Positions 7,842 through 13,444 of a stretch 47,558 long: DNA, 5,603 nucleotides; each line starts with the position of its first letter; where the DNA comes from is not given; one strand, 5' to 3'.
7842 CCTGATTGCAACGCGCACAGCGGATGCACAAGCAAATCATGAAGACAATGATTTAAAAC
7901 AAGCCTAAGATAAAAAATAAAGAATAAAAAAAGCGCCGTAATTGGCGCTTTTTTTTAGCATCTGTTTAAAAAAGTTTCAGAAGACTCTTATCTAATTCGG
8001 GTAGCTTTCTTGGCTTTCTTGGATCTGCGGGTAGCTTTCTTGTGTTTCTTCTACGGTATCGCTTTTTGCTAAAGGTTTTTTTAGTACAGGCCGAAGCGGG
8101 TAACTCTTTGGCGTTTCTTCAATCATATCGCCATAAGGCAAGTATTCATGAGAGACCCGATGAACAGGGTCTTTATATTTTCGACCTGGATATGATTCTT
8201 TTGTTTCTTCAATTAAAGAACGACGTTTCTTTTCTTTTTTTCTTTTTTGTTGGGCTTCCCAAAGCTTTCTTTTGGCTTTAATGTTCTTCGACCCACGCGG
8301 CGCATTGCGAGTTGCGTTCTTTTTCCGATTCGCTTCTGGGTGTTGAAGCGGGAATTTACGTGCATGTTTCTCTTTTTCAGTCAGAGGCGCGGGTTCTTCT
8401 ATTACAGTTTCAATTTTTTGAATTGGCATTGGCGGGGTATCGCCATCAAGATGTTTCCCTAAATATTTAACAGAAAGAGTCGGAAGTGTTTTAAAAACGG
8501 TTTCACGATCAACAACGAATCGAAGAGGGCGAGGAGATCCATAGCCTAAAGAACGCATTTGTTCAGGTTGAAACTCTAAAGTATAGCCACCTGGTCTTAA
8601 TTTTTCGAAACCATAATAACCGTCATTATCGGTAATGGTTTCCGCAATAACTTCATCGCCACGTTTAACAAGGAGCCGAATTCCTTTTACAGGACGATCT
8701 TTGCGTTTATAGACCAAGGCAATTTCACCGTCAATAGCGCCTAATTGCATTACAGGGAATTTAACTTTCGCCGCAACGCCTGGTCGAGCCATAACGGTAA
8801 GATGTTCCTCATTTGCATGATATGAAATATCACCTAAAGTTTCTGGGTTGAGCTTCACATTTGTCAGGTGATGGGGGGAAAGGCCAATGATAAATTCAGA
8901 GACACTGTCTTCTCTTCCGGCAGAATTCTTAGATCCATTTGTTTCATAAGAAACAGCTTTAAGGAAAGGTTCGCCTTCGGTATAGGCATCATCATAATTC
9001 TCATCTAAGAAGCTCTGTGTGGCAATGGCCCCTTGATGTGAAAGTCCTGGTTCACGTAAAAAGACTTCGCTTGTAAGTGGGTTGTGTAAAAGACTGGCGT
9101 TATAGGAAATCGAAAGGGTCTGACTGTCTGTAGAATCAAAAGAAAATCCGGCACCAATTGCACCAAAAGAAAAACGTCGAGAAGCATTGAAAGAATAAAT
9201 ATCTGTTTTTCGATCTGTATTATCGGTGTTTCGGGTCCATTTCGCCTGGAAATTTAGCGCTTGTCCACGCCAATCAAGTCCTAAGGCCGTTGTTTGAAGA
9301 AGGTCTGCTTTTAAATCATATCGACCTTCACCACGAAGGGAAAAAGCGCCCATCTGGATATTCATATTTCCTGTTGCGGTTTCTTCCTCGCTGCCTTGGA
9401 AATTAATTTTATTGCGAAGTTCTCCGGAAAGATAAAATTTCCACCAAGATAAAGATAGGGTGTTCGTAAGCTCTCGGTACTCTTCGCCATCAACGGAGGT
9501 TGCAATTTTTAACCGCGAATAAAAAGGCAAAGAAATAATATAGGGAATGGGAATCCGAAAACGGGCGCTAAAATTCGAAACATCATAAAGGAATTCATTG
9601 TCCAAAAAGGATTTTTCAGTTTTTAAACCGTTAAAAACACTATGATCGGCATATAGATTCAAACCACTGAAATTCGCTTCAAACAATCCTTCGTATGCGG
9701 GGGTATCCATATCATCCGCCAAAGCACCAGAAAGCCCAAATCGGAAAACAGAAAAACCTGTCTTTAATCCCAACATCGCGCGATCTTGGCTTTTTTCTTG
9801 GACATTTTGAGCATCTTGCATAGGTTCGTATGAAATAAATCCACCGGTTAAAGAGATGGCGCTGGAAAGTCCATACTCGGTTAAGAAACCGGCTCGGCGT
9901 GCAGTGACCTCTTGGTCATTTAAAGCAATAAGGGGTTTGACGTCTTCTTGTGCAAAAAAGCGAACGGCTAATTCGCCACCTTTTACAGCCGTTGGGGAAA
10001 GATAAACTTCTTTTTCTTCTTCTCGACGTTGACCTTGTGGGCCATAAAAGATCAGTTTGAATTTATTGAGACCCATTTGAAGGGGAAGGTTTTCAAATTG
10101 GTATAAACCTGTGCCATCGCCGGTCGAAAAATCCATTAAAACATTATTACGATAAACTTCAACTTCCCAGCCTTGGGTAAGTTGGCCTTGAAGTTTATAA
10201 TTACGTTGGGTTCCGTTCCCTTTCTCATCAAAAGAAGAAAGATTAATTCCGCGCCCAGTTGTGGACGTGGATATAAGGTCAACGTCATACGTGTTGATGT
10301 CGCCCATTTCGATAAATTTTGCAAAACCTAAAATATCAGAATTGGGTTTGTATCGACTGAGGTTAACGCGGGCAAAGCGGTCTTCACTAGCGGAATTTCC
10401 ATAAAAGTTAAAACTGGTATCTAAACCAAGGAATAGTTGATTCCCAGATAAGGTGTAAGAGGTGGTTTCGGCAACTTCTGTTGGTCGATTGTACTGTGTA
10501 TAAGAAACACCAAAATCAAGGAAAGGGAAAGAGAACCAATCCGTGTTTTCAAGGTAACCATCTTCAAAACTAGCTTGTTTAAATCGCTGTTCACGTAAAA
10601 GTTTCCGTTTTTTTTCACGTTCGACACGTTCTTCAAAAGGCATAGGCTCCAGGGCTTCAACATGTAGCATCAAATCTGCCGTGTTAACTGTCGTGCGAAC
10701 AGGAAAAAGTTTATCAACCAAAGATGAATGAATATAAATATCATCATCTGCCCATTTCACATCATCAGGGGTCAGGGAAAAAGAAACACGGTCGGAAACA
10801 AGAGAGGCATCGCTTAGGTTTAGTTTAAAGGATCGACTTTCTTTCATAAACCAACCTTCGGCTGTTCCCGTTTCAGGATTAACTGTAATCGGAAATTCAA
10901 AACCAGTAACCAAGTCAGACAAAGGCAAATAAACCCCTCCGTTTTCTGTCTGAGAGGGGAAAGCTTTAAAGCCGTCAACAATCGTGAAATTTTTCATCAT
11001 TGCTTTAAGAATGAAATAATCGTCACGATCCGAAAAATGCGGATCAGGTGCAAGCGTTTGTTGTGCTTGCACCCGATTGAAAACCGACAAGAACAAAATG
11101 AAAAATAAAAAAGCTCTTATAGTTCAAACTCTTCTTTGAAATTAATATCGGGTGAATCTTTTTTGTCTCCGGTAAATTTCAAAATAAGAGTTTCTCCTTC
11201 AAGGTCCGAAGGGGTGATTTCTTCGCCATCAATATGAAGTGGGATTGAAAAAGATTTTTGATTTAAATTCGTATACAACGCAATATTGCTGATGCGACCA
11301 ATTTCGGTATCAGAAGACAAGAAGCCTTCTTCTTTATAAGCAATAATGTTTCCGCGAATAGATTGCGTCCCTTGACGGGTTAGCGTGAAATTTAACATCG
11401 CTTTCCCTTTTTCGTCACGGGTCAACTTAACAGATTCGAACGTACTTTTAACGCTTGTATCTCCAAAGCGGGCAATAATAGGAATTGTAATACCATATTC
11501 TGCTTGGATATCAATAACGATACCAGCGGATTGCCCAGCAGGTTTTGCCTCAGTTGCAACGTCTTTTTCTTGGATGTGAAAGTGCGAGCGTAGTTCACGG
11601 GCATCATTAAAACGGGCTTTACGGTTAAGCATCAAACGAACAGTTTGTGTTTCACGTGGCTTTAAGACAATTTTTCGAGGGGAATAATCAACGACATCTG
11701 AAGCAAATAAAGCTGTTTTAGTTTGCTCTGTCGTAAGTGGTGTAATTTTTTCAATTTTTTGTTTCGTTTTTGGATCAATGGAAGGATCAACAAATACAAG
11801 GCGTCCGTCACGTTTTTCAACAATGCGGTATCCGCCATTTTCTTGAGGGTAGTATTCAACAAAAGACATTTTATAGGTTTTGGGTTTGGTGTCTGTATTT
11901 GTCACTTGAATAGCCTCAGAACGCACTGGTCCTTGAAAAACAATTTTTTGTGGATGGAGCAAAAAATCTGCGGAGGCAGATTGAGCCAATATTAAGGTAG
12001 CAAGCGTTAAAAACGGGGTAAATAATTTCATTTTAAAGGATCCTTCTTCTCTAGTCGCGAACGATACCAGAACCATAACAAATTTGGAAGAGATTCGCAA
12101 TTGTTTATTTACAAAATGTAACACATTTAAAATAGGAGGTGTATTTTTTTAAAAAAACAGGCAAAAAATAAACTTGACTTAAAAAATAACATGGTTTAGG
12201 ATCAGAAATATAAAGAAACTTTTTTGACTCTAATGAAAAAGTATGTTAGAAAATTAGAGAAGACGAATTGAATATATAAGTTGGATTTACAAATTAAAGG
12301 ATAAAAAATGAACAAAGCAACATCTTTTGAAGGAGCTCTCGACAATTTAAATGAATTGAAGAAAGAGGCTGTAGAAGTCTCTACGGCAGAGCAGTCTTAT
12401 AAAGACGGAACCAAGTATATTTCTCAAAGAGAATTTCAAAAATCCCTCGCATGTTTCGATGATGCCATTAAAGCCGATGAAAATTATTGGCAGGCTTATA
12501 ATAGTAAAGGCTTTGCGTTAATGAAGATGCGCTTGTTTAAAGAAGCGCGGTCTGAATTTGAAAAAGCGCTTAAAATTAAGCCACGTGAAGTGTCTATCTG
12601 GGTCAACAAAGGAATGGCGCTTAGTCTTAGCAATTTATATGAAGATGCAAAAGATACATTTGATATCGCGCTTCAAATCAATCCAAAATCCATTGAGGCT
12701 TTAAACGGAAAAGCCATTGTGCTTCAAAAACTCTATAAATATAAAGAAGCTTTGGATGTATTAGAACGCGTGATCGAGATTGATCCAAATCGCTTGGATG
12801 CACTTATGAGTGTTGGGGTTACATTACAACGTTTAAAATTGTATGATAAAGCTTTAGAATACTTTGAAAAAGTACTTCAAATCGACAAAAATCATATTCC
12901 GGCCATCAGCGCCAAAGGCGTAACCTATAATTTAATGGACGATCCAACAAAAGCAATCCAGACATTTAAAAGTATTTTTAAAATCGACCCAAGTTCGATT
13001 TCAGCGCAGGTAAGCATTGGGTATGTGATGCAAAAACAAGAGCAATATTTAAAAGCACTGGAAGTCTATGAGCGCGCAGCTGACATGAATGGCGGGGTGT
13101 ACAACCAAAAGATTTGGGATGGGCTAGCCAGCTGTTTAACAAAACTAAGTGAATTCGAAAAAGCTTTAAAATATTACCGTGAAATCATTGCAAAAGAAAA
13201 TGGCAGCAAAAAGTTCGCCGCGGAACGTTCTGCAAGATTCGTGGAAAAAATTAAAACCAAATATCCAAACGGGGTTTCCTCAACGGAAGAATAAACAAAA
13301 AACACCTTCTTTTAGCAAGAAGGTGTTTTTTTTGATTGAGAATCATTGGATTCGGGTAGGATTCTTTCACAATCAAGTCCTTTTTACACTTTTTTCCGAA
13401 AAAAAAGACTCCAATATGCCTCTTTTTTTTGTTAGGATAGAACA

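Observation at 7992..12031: Non-canonical chaperone-usher-like pair without an adjacent subunit gene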

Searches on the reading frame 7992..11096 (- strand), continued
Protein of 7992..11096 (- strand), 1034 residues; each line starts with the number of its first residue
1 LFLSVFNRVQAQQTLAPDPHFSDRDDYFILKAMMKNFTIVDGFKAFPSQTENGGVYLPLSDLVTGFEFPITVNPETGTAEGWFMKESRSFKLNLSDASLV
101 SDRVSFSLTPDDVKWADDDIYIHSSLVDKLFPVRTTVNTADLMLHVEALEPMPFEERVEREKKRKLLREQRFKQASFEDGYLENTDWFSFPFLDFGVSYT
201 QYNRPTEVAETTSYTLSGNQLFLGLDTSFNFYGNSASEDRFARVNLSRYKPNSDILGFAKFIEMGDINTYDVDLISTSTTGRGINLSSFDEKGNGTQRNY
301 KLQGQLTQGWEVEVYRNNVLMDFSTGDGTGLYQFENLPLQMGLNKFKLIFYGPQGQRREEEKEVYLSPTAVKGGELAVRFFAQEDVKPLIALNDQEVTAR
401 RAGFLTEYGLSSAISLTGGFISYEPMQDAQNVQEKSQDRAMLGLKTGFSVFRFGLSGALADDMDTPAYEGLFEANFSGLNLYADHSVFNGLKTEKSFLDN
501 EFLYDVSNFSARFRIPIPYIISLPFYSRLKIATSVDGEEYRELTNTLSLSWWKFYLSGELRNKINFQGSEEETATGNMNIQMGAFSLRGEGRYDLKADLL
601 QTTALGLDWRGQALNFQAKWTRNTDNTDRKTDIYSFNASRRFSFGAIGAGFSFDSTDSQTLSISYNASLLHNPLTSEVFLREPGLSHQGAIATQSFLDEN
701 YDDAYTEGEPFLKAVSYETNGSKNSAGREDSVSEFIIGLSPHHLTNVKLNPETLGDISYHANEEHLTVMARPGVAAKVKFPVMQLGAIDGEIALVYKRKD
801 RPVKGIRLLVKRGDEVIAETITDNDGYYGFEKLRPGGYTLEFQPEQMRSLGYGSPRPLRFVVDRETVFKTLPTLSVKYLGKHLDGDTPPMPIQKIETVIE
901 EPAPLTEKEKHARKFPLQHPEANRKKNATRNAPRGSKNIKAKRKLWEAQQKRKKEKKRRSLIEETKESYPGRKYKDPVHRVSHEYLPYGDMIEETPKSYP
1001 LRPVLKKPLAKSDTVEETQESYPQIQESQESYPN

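Call 82: get_annotated_region(hit=H4, flank=6000)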
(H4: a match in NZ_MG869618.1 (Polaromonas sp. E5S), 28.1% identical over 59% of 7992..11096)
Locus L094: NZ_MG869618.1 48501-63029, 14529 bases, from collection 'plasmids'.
description: Polaromonas sp. E5S plasmid pE5SP1, complete sequence
organism: Polaromonas sp. E5S (NCBI taxid 1840267)
taxonomy: Bacteria; Pseudomonadota; Betaproteobacteria; Burkholderiales; Comamonadaceae; Polaromonas; Polaromonas sp. E5S
host: -; source: Ecology Glacier, King George Island, Antarctica, cryoconite; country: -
typing (MOB-suite, as given by PLSDB): non-mobilizable
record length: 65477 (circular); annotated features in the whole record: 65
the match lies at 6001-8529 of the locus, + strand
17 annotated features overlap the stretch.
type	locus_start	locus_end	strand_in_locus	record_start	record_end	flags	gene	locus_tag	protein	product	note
CDS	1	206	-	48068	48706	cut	-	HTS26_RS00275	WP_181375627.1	hypothetical protein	-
CDS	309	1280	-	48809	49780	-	-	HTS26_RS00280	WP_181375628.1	hypothetical protein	-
CDS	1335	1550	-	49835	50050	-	-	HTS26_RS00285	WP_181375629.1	hypothetical protein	-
CDS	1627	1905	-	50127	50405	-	-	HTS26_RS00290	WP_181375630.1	BrnA antitoxin family protein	-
CDS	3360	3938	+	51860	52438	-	-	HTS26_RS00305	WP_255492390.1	DUF4402 domain-containing protein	-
CDS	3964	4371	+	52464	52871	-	-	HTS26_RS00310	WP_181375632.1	hypothetical protein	-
CDS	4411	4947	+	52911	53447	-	-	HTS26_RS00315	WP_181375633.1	DUF4402 domain-containing protein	-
CDS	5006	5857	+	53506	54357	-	-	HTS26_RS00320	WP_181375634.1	molecular chaperone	-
CDS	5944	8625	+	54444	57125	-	-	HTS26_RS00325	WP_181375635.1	carboxypeptidase-like regulatory domain-containing protein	-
CDS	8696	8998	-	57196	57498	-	-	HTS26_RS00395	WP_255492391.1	SDR family oxidoreductase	-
CDS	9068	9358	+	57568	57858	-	-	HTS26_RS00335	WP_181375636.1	transposase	-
CDS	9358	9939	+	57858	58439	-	-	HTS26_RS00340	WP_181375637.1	TonB-dependent receptor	-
CDS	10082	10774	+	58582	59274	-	-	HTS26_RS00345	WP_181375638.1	IS6 family transposase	-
CDS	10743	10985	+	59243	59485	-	-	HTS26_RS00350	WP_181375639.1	hypothetical protein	-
CDS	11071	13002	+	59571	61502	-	-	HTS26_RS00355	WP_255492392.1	tyrosine-type recombinase/integrase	GO:0015074 - DNA integration [Evidence IEA]; GO:0006310 - DNA recombination [Evidence IEA]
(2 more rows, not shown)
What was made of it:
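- Database names point elsewhere: RefSeq calls a plasmid-borne member 'carboxypeptidase-like regulatory domain-containing protein' (call 82).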

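Call 86: search_protein_representatives(alignment_id=A1)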
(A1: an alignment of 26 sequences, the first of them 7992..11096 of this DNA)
Query: 26 sequences, 925 profile positions. Proteins with E-value up to 0.001 (for the whole library): 35216; up to 1e-10: 14382; up to 1e-30: 5117. The best 150 are listed.
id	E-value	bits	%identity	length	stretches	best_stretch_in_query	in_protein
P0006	0.0e+00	1117.9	-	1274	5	5-885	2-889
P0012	0.0e+00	1078.7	-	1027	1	2-916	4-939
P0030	0.0e+00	1020.3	-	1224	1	20-886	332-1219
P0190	1.2e-298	1009.7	-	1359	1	27-900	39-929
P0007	1.0e-296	1003.4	-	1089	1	14-909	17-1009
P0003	9.0e-289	977.1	-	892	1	5-884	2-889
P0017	1.0e-287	973.6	-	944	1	20-883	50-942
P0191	1.1e-284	963.5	-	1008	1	27-883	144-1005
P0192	5.8e-283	957.8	-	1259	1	20-882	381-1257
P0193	1.7e-282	956.3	-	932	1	25-892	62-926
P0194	6.5e-280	947.7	-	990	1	20-893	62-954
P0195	5.7e-279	944.6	-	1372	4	19-883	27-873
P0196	6.2e-279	944.5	-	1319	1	20-882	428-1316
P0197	1.3e-278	943.4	-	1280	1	20-883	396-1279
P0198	3.0e-277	938.9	-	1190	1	30-884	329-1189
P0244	3.8e-254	862.5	-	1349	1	30-896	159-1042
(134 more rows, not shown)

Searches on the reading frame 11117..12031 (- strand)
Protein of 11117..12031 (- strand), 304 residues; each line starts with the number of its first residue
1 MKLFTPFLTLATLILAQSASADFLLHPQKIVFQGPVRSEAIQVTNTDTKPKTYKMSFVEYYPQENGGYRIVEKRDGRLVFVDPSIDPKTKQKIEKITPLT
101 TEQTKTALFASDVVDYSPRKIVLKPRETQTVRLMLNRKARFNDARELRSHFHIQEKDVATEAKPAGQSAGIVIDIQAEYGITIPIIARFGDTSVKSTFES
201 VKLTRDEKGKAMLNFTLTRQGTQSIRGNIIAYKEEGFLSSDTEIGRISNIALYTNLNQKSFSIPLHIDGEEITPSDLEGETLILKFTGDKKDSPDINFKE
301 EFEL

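Call 3: search_protein_families(library=pfam, proteins=[window:11117-12031:-], max_evalue=1)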
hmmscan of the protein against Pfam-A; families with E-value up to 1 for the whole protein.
window:11117-12031:- (304 aa): 4 families
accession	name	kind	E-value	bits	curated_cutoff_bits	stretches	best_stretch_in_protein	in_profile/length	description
PF12091.13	DUF3567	-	0.012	16.2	25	1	51-97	20-62/89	Protein of unknown function (DUF3567)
PF00345.26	PapD_N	-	0.039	14.4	23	0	121-174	60-111/126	Pili and flagellar-assembly chaperone, PapD N-terminal domain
PF06280.18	fn3_5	-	0.05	14.7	27.6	1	40-143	13-86/112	Fn3-like domain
PF22074.2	Cep192_D5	-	0.063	13.2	27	1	104-141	49-86/178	Cep192 domain 5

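Call 5: search_protein_families(library=ncbifam, proteins=[window:11117-12031:-], max_evalue=1)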
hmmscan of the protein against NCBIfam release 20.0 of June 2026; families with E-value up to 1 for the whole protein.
window:11117-12031:- (304 aa): 1 family
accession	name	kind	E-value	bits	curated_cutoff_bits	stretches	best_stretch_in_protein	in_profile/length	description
NF050004.1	BTH_I0359_fam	equivalog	0.063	13.5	70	1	63-98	24-59/85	BTH_I0359 family protein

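Call 7: search_solved_structures(query=window:11117-12031:-, max_evalue=10)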
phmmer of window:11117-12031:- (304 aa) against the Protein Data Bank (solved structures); distinct sequences matched with E-value up to 10: 3.
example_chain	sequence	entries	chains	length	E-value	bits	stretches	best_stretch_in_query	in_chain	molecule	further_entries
8w9z_H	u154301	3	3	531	0.017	17.8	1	44-103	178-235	Protein PLASTID TRANSCRIPTIONALLY ACTIVE 12-like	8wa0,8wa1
2l7k_A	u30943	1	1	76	0.15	14.8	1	63-114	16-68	Uncharacterized protein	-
3cg1_A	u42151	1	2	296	1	12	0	92-133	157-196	UPF0100 protein PF0080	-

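Call 23: search_solved_structures(query=A2, max_evalue=10, show_alignments=2)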
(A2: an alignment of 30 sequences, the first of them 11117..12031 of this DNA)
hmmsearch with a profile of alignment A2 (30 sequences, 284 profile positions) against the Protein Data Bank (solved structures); distinct sequences matched with E-value up to 10: 4.
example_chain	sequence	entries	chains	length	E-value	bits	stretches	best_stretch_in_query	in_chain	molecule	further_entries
6e14_C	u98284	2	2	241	0.097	15.1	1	7-65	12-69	Chaperone protein FimC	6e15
9i25_C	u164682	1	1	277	0.35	13.3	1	44-156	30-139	EfmWxLIP1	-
9i1y_A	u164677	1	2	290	0.37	13.2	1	44-156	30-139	EfmWxLIP1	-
8x9y_Z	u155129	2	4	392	2.5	10.5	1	8-46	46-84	Tri1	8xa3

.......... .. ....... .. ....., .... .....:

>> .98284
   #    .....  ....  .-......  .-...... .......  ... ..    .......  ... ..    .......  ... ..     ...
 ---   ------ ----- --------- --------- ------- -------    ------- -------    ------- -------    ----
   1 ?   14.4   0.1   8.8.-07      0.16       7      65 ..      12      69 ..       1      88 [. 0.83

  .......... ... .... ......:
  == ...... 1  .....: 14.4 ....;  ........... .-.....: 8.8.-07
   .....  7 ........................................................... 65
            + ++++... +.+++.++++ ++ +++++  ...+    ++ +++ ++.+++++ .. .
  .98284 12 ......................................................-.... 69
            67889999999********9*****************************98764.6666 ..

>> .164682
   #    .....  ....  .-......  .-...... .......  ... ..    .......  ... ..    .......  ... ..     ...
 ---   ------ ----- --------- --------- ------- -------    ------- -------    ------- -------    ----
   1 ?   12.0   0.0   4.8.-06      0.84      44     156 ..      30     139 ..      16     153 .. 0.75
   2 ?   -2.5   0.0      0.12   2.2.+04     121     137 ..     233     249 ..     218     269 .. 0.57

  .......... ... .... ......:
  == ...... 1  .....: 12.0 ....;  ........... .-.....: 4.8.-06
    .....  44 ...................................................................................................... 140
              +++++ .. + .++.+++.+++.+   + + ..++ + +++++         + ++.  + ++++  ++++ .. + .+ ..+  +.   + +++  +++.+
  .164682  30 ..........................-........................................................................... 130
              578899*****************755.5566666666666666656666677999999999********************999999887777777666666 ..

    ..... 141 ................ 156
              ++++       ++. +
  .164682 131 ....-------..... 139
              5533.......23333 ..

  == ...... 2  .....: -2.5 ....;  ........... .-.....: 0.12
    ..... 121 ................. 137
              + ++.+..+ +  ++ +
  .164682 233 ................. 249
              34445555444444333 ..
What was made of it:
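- Closest known: Archaic. Different: A profile search of PDB sequences with the chaperone family does not find CsuC (call 23).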

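Call 24: search_protein_families(library=pfam, alignment_id=A2, max_evalue=0.1)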
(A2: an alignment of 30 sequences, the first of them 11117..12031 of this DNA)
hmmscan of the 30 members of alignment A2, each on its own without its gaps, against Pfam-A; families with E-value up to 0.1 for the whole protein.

A. member 1, window:11117-12031:- (304 aa): 4 families
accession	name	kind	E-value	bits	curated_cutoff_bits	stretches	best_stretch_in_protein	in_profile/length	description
PF12091.13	DUF3567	-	0.012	16.2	25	1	51-97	20-62/89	Protein of unknown function (DUF3567)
PF00345.26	PapD_N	-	0.039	14.4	23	0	121-174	60-111/126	Pili and flagellar-assembly chaperone, PapD N-terminal domain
PF06280.18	fn3_5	-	0.05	14.7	27.6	0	40-143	13-86/112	Fn3-like domain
PF22074.2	Cep192_D5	-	0.063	13.2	27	0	104-141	49-86/178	Cep192 domain 5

B. families by the number of members that match (of 30 scanned): 17 families
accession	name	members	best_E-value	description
PF00345.26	PapD_N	26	8.7e-08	Pili and flagellar-assembly chaperone, PapD N-terminal domain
PF06280.18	fn3_5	23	6.3e-05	Fn3-like domain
PF22544.2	HYDIN_VesB_CFA65-like_Ig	10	0.00016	HYDIN/CFA65/VesB-like, Ig-like domain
PF14016.12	DUF4232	9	0.00056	Domain of unknown function (DUF4232)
PF10633.15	NPCBM_assoc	6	0.0003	NPCBM-associated, NEW3 domain of alpha-galactosidase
PF24816.2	Ig_CFAP65__9th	6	0.0052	Cilia- and flagella-associated protein 65-like, Ig-like domain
PF11614.14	FixG_C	5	0.00086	IG-like fold at C-terminal of FixG, putative oxidoreductase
PF06030.18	WxLIP_PGBD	4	0.016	WxL Interacting Protein, peptidoglycan binding domain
PF20251.4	Big_14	3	0.0043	Bacterial Ig-like domain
PF22067.2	Cep192_D3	2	0.0033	Cep192 domain 3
PF12690.13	BsuPI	1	0.00095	Intracellular proteinase inhibitor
PF13753.12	SWM_repeat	1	0.0055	Putative flagellar system-associated repeat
PF12091.13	DUF3567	1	0.012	Protein of unknown function (DUF3567)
PF00635.32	Motile_Sperm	1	0.019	MSP (Major sperm protein) domain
PF07703.20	A2M_BRD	1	0.029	Alpha-2-macroglobulin bait region domain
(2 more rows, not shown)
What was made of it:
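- PapD_N matches 26 of 30 family members, best E 8.7e-8 (call 24). fn3_5 and other Ig-like models also hit the chaperone family weakly (call 24). PapD_N is the family matched by the most chaperone members (call 24).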

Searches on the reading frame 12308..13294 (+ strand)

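Call 3: search_protein_families(library=pfam, proteins=[window:12308-13294:+], max_evalue=1)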
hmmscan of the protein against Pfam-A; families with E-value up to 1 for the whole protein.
window:12308-13294:+ (328 aa): 37 families (the best 25 are shown)
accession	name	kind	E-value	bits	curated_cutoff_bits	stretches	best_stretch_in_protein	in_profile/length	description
PF00515.34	TPR_1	-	7.4e-43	143.1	27.8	7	164-196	2-34/34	Tetratricopeptide repeat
PF07719.23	TPR_2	-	1.1e-38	128.5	27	7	165-196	3-34/34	Tetratricopeptide repeat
PF13181.12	TPR_8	-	2.2e-29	99.5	25.7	4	164-196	2-34/34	Tetratricopeptide repeat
PF13424.12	TPR_12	-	1.9e-24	86.1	30.1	3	164-226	4-74/77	Tetratricopeptide repeat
PF13431.12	TPR_17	-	2e-24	84.2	24.4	5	120-149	4-33/34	Tetratricopeptide repeat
PF14559.12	TPR_19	-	4.9e-23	81.7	25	5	111-167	7-65/68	Tetratricopeptide repeat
PF13428.12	TPR_14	-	5.9e-23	79.5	23.5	4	269-302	3-36/44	Tetratricopeptide repeat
PF13414.12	TPR_11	-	1.3e-20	73.2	26.8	3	36-74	3-41/42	TPR repeat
PF13432.12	TPR_16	-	5.2e-20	72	32.7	4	135-194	3-62/65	Tetratricopeptide repeat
PF13371.12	TPR_9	-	3.5e-15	56.2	35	3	111-165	11-65/73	Tetratricopeptide repeat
PF13374.12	TPR_10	-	1.3e-14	54.1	27.5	2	163-192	2-31/42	Tetratricopeptide repeat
PF13176.12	TPR_7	-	1.2e-13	50.4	27.9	3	270-300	2-34/36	Tetratricopeptide repeat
PF12895.13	ANAPC3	-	5.6e-13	49.4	27.2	3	177-256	3-81/82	Anaphase-promoting complex, cyclosome, subunit 3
PF13174.12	TPR_6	-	7.5e-13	48.6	26.3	1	164-191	1-28/33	Tetratricopeptide repeat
PF23914.1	TPR_CcmH_CycH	-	3.1e-10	40.6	42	1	88-192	43-150/158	Cytochrome c-type biogenesis protein H TPR domain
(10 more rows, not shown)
